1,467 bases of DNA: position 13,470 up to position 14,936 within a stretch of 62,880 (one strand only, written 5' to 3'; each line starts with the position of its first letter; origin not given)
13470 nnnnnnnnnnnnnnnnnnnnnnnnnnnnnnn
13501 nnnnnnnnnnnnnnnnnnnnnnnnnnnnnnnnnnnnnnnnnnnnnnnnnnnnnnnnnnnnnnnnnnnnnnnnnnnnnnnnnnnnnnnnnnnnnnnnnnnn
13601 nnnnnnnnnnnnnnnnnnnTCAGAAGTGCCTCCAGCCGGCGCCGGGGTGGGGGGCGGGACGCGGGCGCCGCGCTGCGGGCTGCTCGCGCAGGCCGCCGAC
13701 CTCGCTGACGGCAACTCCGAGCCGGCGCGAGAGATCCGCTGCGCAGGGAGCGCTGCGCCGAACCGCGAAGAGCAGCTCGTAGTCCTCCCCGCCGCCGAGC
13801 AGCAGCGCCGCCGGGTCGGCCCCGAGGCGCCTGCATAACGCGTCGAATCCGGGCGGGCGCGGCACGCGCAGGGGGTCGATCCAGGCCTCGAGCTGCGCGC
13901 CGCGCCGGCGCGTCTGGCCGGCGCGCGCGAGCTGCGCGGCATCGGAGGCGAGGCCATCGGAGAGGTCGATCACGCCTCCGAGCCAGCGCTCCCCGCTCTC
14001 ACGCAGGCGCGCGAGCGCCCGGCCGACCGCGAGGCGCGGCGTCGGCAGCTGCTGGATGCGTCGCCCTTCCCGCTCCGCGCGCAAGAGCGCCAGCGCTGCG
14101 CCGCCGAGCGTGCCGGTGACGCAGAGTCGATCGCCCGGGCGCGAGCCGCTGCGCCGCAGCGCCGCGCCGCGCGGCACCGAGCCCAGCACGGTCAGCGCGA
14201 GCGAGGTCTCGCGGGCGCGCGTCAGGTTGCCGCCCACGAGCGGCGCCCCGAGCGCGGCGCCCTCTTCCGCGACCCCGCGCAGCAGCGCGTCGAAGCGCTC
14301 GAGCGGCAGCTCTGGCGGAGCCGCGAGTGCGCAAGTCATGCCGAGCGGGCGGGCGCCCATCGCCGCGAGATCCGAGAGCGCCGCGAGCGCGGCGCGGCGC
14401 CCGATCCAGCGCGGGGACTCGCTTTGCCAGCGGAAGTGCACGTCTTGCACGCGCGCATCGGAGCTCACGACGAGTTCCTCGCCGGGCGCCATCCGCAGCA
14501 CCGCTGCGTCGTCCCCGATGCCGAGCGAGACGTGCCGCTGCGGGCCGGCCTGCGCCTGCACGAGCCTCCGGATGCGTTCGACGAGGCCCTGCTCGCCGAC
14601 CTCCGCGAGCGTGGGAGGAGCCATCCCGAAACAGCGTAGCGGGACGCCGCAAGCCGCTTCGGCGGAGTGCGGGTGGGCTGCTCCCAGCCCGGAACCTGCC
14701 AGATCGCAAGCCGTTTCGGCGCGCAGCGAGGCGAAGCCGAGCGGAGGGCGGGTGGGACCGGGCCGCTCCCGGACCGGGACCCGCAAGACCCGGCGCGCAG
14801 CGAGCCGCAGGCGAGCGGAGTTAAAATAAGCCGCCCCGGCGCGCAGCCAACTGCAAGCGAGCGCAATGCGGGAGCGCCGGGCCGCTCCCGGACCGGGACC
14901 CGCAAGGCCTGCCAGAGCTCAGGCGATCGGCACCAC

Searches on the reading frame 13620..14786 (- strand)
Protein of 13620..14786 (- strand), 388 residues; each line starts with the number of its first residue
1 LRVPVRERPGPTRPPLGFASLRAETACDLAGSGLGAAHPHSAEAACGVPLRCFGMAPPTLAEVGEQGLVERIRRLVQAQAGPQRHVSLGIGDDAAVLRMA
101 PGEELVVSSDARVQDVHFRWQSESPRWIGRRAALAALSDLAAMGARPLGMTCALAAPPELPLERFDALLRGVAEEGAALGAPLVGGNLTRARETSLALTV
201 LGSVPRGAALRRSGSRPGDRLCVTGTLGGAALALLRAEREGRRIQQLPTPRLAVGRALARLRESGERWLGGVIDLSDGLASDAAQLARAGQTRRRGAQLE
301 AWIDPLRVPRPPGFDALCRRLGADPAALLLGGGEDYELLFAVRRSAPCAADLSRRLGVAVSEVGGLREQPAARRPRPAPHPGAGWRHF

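Call 35: search_protein_families(library=pfam, proteins=[window:13620-14786:-])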
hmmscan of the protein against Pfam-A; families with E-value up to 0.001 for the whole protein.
window:13620-14786:- (388 aa): 1 family
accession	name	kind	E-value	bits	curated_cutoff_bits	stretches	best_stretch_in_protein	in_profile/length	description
PF00586.29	AIRS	-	2.8e-27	95.8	24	1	91-204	1-112/112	AIR synthase related protein, N-terminal domain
